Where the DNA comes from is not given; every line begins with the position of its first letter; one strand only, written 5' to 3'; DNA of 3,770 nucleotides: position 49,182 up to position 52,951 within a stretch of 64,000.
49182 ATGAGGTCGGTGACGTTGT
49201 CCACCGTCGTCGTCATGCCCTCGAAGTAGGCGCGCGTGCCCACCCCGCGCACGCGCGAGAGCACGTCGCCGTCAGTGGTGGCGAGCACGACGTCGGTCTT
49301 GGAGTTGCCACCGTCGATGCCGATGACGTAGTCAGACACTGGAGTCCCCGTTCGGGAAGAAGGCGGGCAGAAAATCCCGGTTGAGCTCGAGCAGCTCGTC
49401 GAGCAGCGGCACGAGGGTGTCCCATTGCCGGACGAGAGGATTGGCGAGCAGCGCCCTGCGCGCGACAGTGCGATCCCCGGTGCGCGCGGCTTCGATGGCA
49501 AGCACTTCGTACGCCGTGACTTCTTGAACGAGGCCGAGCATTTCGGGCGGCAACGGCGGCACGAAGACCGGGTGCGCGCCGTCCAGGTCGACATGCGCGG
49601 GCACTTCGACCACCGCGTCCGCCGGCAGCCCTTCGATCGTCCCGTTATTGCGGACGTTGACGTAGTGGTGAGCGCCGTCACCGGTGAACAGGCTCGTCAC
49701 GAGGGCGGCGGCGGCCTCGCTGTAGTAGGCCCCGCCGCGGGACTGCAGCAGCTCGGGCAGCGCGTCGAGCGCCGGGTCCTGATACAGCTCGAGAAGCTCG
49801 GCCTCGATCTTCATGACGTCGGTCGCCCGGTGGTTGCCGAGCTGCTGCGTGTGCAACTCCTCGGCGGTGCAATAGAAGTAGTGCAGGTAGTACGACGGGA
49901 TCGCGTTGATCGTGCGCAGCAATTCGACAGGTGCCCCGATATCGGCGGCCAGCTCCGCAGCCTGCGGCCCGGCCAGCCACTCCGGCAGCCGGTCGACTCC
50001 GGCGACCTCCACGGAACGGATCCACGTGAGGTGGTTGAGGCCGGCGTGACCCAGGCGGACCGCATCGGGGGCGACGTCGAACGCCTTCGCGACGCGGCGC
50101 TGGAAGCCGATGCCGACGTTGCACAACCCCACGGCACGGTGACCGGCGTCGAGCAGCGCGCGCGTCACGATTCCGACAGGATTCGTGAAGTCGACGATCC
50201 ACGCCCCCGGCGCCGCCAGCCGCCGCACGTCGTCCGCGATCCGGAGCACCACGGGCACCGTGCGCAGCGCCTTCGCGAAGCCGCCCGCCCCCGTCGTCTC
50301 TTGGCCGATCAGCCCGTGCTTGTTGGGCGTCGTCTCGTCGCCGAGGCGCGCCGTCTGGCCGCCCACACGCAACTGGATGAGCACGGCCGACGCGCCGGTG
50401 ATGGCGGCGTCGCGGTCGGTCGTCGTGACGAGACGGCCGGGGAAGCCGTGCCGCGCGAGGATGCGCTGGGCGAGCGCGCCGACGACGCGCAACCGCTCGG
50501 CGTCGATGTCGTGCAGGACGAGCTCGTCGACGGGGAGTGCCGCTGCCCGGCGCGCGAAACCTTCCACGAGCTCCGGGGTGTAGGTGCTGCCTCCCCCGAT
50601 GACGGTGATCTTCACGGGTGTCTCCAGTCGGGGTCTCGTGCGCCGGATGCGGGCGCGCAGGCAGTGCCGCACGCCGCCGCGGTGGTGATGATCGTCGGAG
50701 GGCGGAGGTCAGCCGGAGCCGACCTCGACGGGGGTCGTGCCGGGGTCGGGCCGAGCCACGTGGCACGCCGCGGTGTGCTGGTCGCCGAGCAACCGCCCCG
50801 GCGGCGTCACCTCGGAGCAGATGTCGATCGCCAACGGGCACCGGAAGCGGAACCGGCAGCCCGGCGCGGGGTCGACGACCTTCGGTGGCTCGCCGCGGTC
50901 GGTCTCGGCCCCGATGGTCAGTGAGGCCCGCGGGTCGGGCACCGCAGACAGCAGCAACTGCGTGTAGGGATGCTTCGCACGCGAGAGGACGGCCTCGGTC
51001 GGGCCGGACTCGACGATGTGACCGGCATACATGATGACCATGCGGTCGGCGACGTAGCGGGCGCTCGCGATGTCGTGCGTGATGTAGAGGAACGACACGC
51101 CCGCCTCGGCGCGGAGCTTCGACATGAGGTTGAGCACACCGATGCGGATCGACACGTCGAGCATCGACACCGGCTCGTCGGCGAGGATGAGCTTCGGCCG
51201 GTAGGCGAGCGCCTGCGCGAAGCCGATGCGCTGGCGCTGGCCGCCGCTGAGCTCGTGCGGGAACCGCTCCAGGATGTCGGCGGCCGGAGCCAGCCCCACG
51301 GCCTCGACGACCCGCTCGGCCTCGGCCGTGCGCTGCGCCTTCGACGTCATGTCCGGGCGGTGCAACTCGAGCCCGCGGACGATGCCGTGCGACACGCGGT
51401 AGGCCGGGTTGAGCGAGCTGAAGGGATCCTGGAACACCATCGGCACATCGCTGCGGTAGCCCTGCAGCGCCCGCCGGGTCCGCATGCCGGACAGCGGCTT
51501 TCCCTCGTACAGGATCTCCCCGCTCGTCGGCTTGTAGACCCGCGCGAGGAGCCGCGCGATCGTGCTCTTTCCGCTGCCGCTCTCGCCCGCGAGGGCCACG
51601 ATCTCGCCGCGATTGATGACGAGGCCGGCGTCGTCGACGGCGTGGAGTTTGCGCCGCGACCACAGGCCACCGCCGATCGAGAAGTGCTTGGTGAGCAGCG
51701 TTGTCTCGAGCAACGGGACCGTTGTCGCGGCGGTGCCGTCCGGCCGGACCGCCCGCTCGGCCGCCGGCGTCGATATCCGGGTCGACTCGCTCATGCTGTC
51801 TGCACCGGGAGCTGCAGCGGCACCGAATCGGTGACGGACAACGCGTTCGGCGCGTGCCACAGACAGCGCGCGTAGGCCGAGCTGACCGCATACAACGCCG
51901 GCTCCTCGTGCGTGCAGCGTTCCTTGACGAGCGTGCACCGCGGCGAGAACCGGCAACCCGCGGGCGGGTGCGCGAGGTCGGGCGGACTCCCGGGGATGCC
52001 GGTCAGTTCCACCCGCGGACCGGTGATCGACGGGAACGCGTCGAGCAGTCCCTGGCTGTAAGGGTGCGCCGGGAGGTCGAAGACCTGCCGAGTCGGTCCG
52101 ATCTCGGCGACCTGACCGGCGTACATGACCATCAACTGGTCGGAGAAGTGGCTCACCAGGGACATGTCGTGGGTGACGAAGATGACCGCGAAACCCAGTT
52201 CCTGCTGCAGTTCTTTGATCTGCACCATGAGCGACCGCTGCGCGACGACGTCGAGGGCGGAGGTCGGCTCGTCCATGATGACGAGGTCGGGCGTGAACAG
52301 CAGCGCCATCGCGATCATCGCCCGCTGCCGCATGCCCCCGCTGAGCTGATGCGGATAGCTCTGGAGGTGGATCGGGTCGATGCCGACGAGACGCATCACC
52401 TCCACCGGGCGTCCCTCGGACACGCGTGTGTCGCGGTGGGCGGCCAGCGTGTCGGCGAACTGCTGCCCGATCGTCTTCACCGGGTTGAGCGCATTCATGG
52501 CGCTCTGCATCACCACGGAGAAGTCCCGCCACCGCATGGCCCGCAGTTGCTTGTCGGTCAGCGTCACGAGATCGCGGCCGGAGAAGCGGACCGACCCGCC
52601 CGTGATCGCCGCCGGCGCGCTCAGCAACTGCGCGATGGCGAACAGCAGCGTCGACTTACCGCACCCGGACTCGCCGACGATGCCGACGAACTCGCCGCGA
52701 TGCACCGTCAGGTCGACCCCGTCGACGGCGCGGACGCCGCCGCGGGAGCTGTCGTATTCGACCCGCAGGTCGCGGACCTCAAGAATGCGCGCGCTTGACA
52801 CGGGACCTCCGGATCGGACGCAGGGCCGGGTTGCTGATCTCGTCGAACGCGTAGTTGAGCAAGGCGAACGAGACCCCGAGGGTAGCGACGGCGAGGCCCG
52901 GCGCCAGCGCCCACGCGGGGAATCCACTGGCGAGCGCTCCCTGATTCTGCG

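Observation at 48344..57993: Dpp/Opp-type ABC transporter + GH4 glycosidase + BadF-type sugar kinase under a divergent ROK regulator: a non-PTS route feeding a phospho-glycoside hydrolase?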

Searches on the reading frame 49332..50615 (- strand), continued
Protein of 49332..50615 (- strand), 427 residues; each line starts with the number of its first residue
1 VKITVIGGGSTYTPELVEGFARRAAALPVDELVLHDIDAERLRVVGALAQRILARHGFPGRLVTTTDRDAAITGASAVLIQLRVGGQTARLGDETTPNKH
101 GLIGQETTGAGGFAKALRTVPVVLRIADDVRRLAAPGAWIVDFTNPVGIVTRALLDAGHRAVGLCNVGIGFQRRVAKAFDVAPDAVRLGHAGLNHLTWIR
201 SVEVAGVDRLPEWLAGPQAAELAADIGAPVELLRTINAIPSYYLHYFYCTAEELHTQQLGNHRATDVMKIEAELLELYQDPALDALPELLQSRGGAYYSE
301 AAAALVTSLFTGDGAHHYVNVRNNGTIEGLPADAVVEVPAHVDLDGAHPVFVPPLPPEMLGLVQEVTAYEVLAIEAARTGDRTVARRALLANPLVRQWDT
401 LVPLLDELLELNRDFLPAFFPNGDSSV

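Call 57: find_encoding_contigs(protein=P0106, flank=10000, max_places=1)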
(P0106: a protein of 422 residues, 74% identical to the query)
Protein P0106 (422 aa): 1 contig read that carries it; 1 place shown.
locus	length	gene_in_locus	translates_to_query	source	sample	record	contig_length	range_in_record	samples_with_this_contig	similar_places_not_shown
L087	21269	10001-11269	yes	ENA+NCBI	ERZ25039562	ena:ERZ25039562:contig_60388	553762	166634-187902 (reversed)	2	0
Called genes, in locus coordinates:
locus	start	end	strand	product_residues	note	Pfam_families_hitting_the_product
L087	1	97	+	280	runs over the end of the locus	PF11716:MDMPI_N, PF07398:MDMPI_C (weak)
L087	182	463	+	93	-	-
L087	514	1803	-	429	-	PF00067:p450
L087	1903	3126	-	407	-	PF13412:HTH_24 (faint), PF00480:ROK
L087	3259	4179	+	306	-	PF00480:ROK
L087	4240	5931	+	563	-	PF00496:SBP_bac_5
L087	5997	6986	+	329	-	PF00528:BPD_transp_1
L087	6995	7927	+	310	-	PF00528:BPD_transp_1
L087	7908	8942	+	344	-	PF00005:ABC_tran, PF02463:SMC_N (weak), PF13304:AAA_21, PF08352:oligo_HPY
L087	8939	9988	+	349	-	PF00005:ABC_tran, PF13304:AAA_21 (faint), PF08352:oligo_HPY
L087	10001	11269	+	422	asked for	PF02056:Glyco_hydro_4, PF11975:Glyco_hydro_4C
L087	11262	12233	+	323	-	PF01869:BcrAD_BadFG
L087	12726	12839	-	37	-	-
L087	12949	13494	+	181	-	-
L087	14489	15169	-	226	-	-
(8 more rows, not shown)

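Call 67: search_protein_families(library=ncbifam, proteins=[L008:3180-4154:+, L001:11277-12302:+, L001:5434-6642:+, L001:6769-8118:+], max_evalue=0.00001)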
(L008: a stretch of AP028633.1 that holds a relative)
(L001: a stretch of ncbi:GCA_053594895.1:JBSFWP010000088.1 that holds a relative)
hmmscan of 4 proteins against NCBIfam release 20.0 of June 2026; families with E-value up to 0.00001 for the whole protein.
L008:3180-4154:+ (324 aa): 11 families
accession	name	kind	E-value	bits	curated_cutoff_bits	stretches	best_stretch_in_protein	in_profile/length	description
TIGR00744.1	ROK_glcA_fam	subfamily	1.7e-20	73.5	260.35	1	11-260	1-265/318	ROK family glucokinase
NF003461.0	PRK05082.1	subfamily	1.3e-19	70.7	283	1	10-297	3-284/291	N-acetylmannosamine kinase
NF047821.1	NactlManKinNanK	equivalog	4.2e-16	59.3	450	1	10-298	3-285/288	N-acetylmannosamine kinase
NF007251.0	PRK09698.1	equivalog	1.3e-14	54.1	253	1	7-259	5-251/304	allose kinase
NF042998.1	bglucokin_BglK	equivalog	3.4e-13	49.5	550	1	80-259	67-247/291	beta-glucoside kinase BglK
NF009835.0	PRK13310.1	equivalog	2.4e-12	46.8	380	1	11-271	3-269/303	N-acetylglucosamine kinase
NF045551.1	GK_Pyrobac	equivalog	4.8e-10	39.2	500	1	109-302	87-283/294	ATP-dependent glucokinase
NF007108.0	PRK09557.1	equivalog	9.7e-10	38.2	443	1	11-270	4-268/303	fructokinase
NF049930.1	TransRegMlc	equivalog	1.4e-07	31.2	530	1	95-267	173-354/405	sugar metabolism global transcriptional regulator Mlc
NF047937.1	TransRegNagC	equivalog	3.9e-06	26.3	650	1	82-207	155-278/399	DNA-binding transcriptional regulator NagC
NF045942.1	PolPhglucPhase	equivalog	5.6e-06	26.3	250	0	11-158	3-147/242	polyphosphate--glucose phosphotransferase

L001:11277-12302:+ (341 aa): 1 family
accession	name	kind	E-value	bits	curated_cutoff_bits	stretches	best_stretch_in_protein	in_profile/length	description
NF046058.1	NagK_SO3507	equivalog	4.3e-13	49.4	370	1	4-280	10-275/295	N-acetylglucosamine kinase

L001:5434-6642:+ (402 aa): 10 families
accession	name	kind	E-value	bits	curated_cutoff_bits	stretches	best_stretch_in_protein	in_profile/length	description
TIGR00744.1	ROK_glcA_fam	subfamily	2.6e-32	112.4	260.35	2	87-249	1-161/318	ROK family glucokinase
NF047937.1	TransRegNagC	equivalog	1.9e-24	86.6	650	1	12-251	7-245/399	DNA-binding transcriptional regulator NagC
NF003461.0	PRK05082.1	subfamily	2.5e-21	76.3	283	1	88-377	5-286/291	N-acetylmannosamine kinase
NF047821.1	NactlManKinNanK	equivalog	7e-19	68.5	450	1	88-377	5-286/288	N-acetylmannosamine kinase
NF007251.0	PRK09698.1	equivalog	4.6e-18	65.5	253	1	87-334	9-248/304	allose kinase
NF042998.1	bglucokin_BglK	equivalog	6.4e-18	65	550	1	185-374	94-282/291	beta-glucoside kinase BglK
NF007108.0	PRK09557.1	equivalog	2.3e-14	53.4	443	1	87-353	4-273/303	fructokinase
NF045551.1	GK_Pyrobac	equivalog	2.7e-14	53.2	500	1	187-379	88-282/294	ATP-dependent glucokinase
NF049930.1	TransRegMlc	equivalog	2e-13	50.4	530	1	14-247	14-247/405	sugar metabolism global transcriptional regulator Mlc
NF009835.0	PRK13310.1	equivalog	1.1e-10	41.4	380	1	88-247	4-158/303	N-acetylglucosamine kinase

L001:6769-8118:+ (449 aa): 3 families
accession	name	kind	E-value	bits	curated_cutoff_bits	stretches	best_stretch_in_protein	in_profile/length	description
TIGR03851.1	chitin_NgcE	equivalog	1.3e-13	50.8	399.65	1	15-195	3-196/450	N-acetylglucosamine/diacetylchitobiose ABC transporter substrate-binding protein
NF007011.0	PRK09474.1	equivalog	4.6e-13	48.8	291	1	81-197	65-170/396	maltose/maltodextrin ABC transporter substrate-binding protein MalE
NF008211.0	PRK10974.1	equivalog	6.1e-07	28.4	411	1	41-197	23-186/439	sn-glycerol-3-phosphate ABC transporter substrate-binding protein UgpB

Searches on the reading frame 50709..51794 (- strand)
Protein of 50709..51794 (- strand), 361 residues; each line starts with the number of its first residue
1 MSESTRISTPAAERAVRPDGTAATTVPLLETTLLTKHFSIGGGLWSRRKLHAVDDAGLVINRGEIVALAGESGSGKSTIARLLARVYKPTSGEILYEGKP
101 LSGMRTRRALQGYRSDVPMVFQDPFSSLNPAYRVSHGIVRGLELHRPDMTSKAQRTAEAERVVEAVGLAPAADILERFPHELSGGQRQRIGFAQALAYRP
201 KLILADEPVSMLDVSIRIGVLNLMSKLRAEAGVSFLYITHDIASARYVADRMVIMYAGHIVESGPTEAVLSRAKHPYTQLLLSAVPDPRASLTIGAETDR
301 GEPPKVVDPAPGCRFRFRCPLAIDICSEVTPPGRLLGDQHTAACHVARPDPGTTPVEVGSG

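Call 5: search_protein_families(library=pfam, proteins=[window:50709-51794:-])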
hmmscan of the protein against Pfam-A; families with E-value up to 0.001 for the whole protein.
window:50709-51794:- (361 aa): 3 families
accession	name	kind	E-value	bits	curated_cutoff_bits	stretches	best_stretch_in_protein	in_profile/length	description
PF00005.33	ABC_tran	-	6e-31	108.3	25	1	55-209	3-136/137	ABC transporter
PF08352.17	oligo_HPY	-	5.5e-19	68.8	27.1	1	261-326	1-65/65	Oligopeptide/dipeptide transporter, C-terminal region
PF13191.12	AAA_16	-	0.00074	20.5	32.6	0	61-92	22-52/167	AAA ATPase domain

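Call 6: search_protein_families(library=ncbifam, proteins=[window:50709-51794:-])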
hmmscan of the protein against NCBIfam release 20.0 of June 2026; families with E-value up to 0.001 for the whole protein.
window:50709-51794:- (361 aa): 188 families (the best 25 are shown)
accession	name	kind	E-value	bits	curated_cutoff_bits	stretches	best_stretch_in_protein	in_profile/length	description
NF008453.0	PRK11308.1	subfamily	2.9e-84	283.2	408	1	23-347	7-326/334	dipeptide ABC transporter ATP-binding protein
NF011659.0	PRK15079.1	equivalog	1.5e-78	263.9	540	1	28-345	11-329/334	murein tripeptide/oligopeptide ABC transporter ATP binding protein OppF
NF043071.1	DppF_dipep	equivalog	8.4e-71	239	660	1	24-346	9-327/331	dipeptide ABC transporter ATP-binding subunit DppF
NF011713.0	PRK15134.1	equivalog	1.9e-66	224.8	834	2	12-196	259-440/529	microcin C ABC transporter ATP-binding protein YejF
NF007613.0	PRK10261.1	equivalog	3.1e-66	224.1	1077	1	18-287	303-569/623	glutathione ABC transporter ATP-binding protein GsiA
NF043078.1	MMSYN1_0168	equivalog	9.6e-63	212.8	800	2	161-291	475-603/649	oligopeptide ABC transporter ATP-binding protein OppF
TIGR02769.1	nickel_nikE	equivalog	3e-61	207.2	332.55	1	28-285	2-253/265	nickel import ATP-binding protein NikE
NF008246.0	PRK11022.1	equivalog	5.5e-59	199.9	541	1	49-352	19-322/326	dipeptide ABC transporter ATP-binding protein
NF007010.1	PRK09473.1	subfamily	5e-58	196.3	575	1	50-347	18-314/318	oligopeptide ABC transporter ATP-binding protein OppD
NF007739.0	PRK10419.1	subfamily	1.2e-57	195.5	354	1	28-285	3-254/268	nickel ABC transporter ATP-binding protein NikE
NF011692.0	PRK15112.1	equivalog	6.8e-53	180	452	1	28-283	5-252/269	putrescine export ABC transporter ATP-binding protein SapF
NF043079.1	MMSYN1_0167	equivalog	2.6e-49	168.4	740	1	115-343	306-531/561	oligopeptide ABC transporter ATP-binding protein OppD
NF047578.1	opine_ATP_CntD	equivalog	6.2e-49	166.6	380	1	52-284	19-252/266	staphylopine uptake ABC transporter ATP-binding protein CntD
TIGR02770.1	nickel_nikD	equivalog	1e-48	165.7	318.7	1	53-284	2-228/230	nickel import ATP-binding protein NikD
NF047576.1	opine_ATP_CntF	equivalog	1.9e-48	165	385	1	52-284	19-252/264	staphylopine uptake ABC transporter ATP-binding protein CntF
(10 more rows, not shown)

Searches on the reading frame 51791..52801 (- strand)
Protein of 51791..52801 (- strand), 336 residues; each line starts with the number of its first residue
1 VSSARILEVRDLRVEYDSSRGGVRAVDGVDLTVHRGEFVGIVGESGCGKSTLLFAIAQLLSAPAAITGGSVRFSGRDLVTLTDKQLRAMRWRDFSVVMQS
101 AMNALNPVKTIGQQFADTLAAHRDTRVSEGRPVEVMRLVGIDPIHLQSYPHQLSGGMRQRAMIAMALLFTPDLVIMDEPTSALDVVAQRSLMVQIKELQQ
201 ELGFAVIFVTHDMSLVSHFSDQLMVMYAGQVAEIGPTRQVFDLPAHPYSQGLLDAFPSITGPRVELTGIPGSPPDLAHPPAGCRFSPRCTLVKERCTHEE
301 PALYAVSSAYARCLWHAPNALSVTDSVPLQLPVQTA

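Call 5: search_protein_families(library=pfam, proteins=[window:51791-52801:-])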
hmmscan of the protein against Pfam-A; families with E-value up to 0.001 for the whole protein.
window:51791-52801:- (336 aa): 7 families
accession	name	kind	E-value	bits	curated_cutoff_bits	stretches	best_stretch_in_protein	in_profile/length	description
PF00005.33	ABC_tran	-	7.8e-27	95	25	1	27-181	2-137/137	ABC transporter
PF08352.17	oligo_HPY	-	1.7e-19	70.4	27.1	1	233-296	2-65/65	Oligopeptide/dipeptide transporter, C-terminal region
PF13304.12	AAA_21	-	1.6e-12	48.5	27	1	150-217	235-304/304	AAA domain, putative AbiEii toxin, Type IV TA system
PF02463.25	SMC_N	-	6.5e-08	32.7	40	1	37-217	25-205/220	RecF/RecN/SMC N terminal domain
PF13555.12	AAA_29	-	2.7e-05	24.2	27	1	27-64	13-50/61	P-loop containing region of AAA domain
PF00006.31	ATP-synt_ab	-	0.00017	21.8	29.5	1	22-120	1-97/213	ATP synthase alpha/beta family, nucleotide-binding domain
PF19993.5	DO-GTPase2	-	0.0002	21.6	27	1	38-93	2-54/226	Double-GTPase 2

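Call 6: search_protein_families(library=ncbifam, proteins=[window:51791-52801:-])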
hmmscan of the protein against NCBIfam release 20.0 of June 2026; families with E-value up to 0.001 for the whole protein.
window:51791-52801:- (336 aa): 198 families (the best 25 are shown)
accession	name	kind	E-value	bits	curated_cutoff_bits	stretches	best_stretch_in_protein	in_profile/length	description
NF007010.1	PRK09473.1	subfamily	2.2e-85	286.2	575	1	6-317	1-314/318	oligopeptide ABC transporter ATP-binding protein OppD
NF008246.0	PRK11022.1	equivalog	2.1e-78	263.7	541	1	6-314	3-315/326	dipeptide ABC transporter ATP-binding protein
NF008453.0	PRK11308.1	subfamily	6.3e-76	255.8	408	1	4-313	10-323/334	dipeptide ABC transporter ATP-binding protein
NF011659.0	PRK15079.1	equivalog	3.5e-70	236.4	540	1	19-315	33-330/334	murein tripeptide/oligopeptide ABC transporter ATP binding protein OppF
NF043071.1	DppF_dipep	equivalog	2.6e-66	224.3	660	1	22-313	35-324/331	dipeptide ABC transporter ATP-binding subunit DppF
NF043079.1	MMSYN1_0167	equivalog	1.7e-65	221.9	740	2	83-312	297-530/561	oligopeptide ABC transporter ATP-binding protein OppD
NF047576.1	opine_ATP_CntF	equivalog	1.2e-63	214.8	385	1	6-255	2-252/264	staphylopine uptake ABC transporter ATP-binding protein CntF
TIGR02770.1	nickel_nikD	equivalog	2.3e-63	213.7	318.7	1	26-255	2-228/230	nickel import ATP-binding protein NikD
NF011713.0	PRK15134.1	equivalog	4.6e-63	213.6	834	1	5-258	4-262/529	microcin C ABC transporter ATP-binding protein YejF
NF047578.1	opine_ATP_CntD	equivalog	5.3e-63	212.7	380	1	6-255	2-252/266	staphylopine uptake ABC transporter ATP-binding protein CntD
NF007613.0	PRK10261.1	equivalog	1e-59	202.6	1077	1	3-259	9-275/623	glutathione ABC transporter ATP-binding protein GsiA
NF011674.0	PRK15093.1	equivalog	5.3e-55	186.8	627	1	6-313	3-321/330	putrescine export ABC transporter ATP-binding protein SapD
TIGR02769.1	nickel_nikE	equivalog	6.9e-53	179.8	332.55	1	23-255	24-252/265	nickel import ATP-binding protein NikE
NF043078.1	MMSYN1_0168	equivalog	9e-50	169.9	800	2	132-257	473-598/649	oligopeptide ABC transporter ATP-binding protein OppF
NF007739.0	PRK10419.1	subfamily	1e-48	166.2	354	1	24-243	26-242/268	nickel ABC transporter ATP-binding protein NikE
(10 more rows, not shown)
